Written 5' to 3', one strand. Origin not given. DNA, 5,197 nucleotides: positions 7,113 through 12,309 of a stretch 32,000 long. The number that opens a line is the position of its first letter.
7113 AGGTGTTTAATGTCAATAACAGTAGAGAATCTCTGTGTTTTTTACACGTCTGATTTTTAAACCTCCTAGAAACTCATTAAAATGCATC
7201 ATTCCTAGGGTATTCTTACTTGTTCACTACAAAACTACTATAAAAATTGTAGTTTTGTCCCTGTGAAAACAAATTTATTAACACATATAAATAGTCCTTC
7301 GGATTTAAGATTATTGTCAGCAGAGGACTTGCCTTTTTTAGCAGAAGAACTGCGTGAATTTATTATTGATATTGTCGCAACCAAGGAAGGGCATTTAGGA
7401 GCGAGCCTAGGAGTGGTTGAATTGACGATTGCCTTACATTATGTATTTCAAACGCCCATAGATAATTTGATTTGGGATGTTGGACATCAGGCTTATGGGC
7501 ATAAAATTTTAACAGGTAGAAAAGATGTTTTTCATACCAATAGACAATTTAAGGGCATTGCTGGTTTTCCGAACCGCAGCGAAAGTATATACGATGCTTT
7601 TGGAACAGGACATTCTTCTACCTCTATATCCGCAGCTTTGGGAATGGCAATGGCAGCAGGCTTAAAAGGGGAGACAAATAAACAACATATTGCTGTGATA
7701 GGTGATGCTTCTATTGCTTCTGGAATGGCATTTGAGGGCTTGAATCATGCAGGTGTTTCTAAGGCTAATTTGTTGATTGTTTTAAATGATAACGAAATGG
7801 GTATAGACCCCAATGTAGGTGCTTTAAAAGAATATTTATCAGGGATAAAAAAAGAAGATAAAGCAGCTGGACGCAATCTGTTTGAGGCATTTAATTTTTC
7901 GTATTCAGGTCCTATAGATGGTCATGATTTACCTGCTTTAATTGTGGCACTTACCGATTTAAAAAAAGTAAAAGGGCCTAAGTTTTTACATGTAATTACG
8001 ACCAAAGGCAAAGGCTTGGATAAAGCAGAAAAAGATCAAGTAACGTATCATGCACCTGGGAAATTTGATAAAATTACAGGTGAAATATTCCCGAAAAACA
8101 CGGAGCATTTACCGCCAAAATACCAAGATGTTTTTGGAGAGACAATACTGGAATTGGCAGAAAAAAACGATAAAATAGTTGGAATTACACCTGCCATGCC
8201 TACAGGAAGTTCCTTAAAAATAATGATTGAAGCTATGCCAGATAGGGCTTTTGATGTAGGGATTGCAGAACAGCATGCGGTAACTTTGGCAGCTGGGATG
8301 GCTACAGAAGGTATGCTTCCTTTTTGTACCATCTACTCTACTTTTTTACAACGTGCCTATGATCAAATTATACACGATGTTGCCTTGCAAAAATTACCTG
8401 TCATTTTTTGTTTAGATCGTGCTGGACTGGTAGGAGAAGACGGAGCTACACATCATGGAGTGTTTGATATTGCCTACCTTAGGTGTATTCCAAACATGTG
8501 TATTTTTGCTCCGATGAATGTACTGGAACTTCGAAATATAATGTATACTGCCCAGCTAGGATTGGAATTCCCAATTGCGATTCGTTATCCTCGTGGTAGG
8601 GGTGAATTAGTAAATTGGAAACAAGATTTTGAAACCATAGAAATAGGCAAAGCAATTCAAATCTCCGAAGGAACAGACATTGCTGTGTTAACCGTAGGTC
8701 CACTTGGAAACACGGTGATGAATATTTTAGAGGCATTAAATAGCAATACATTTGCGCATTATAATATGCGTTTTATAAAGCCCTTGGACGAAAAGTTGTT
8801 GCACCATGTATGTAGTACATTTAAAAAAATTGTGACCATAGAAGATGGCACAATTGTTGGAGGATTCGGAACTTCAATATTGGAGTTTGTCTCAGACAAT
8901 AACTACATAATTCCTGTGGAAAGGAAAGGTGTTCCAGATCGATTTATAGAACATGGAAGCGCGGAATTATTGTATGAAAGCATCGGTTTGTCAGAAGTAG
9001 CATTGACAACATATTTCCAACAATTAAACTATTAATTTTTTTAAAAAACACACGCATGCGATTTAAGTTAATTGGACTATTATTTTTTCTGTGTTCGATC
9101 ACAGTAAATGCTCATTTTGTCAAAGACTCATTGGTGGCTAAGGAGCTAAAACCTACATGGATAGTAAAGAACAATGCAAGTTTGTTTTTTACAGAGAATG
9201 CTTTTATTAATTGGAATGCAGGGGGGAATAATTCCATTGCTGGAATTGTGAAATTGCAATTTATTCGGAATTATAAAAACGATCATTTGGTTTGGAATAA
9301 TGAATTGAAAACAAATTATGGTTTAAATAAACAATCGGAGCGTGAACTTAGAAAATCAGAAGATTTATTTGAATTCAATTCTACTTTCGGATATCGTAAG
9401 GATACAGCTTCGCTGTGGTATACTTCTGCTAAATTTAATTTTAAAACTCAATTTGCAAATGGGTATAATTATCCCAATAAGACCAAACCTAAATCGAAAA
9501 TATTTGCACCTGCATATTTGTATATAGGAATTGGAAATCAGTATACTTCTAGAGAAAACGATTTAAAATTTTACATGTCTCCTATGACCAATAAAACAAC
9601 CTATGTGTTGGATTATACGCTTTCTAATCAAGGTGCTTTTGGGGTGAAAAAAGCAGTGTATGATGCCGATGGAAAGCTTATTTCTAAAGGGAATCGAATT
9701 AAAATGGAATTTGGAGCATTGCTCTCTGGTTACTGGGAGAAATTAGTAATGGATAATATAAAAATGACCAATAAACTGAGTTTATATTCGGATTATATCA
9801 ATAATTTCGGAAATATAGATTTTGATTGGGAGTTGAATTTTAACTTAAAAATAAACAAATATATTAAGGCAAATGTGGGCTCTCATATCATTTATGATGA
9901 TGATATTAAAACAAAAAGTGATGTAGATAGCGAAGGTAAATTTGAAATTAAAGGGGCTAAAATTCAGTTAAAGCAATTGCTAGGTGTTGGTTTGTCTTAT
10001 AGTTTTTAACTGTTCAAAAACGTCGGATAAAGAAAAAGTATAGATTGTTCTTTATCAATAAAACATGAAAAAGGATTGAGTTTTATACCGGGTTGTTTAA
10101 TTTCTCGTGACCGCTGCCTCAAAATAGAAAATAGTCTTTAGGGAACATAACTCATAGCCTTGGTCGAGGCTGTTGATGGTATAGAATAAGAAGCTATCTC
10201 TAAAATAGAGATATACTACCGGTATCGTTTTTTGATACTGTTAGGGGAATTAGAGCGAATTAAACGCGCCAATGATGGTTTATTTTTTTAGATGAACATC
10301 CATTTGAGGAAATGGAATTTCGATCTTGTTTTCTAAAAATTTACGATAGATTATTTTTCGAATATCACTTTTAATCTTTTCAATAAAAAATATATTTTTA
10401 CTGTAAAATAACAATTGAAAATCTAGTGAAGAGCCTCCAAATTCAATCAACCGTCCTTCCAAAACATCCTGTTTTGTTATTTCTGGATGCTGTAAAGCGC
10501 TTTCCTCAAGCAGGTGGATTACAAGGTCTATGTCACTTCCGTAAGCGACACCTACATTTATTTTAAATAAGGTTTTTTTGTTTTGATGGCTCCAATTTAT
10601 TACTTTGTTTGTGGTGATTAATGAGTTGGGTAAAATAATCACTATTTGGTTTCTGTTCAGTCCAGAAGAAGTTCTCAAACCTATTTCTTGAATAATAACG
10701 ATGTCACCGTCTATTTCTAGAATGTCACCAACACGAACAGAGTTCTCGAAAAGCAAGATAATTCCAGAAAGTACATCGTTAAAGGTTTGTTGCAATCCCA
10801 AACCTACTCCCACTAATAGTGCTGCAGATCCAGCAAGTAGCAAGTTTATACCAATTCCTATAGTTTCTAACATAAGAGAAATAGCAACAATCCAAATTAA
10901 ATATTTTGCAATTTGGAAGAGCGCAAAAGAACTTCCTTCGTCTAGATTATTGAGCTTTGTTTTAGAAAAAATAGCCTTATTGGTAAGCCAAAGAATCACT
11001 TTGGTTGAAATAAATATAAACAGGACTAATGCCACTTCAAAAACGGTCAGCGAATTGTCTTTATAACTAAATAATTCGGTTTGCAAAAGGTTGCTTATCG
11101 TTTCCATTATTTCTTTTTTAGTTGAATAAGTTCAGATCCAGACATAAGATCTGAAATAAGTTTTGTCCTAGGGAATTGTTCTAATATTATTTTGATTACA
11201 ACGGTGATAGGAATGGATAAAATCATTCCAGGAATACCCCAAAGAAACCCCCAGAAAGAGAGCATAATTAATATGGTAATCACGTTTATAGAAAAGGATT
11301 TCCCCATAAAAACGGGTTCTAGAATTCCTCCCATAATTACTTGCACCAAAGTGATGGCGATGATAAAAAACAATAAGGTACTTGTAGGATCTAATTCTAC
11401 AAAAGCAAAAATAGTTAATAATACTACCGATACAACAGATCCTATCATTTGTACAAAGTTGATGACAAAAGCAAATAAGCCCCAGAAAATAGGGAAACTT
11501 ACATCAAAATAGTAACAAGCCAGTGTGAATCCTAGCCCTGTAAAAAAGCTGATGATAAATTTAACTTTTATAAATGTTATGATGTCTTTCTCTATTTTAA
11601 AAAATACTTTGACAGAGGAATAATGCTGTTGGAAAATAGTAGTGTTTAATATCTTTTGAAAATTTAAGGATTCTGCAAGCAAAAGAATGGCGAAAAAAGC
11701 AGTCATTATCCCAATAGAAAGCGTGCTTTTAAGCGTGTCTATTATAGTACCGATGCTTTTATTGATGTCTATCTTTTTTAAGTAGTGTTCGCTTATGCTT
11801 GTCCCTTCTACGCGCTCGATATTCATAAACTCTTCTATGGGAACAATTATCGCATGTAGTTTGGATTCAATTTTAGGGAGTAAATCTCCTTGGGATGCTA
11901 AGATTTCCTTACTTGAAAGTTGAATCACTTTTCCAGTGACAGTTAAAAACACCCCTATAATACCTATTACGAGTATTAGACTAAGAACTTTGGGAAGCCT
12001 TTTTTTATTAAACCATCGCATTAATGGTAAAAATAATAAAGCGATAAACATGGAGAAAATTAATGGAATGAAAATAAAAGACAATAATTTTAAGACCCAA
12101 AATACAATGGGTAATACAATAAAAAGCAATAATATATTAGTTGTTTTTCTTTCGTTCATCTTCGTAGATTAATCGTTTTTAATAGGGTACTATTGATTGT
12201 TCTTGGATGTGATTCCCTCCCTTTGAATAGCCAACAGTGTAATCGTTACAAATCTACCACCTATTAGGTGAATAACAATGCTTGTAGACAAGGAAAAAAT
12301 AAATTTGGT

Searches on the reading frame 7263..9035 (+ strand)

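Call 42: search_protein_families(library=pfam, proteins=[window:7263-9035:+], max_evalue=0.01)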
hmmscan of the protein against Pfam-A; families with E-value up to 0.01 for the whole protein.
window:7263-9035:+ (590 aa): 5 families
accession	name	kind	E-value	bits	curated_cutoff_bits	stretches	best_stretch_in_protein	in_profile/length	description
PF13292.11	DXP_synthase_N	-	2.9e-101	338.8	21.2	2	6-199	1-193/274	1-deoxy-D-xylulose-5-phosphate synthase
PF02779.29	Transket_pyr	-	1.2e-42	146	27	1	286-445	4-170/174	Transketolase, pyrimidine binding domain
PF02780.25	Transketolase_C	-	1.2e-19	70.9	25.9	1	462-578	1-121/124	Transketolase, C-terminal domain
PF00456.26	Transketolase_N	-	1.9e-07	30.9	22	1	28-267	7-264/334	Transketolase, thiamine diphosphate binding domain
PF00676.26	E1_dh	-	7.8e-06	25.5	22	1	105-181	92-165/300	Dehydrogenase E1 component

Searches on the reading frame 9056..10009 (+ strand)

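Call 42: search_protein_families(library=pfam, proteins=[window:9056-10009:+], max_evalue=0.01)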
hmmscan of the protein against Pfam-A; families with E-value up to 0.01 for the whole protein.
window:9056-10009:+ (317 aa): 1 family
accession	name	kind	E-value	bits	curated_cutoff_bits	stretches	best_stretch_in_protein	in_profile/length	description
PF11276.14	DUF3078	-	1.1e-27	96.7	25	1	45-137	1-92/92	Protein of unknown function (DUF3078)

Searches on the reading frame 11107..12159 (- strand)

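Call 42: search_protein_families(library=pfam, proteins=[window:11107-12159:-], max_evalue=0.01)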
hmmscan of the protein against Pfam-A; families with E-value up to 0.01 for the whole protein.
window:11107-12159:- (350 aa): 1 family
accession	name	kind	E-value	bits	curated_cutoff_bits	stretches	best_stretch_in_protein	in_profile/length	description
PF01594.21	AI-2E_transport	-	3.9e-36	125.3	34.3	1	10-329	2-326/327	AI-2E family transporter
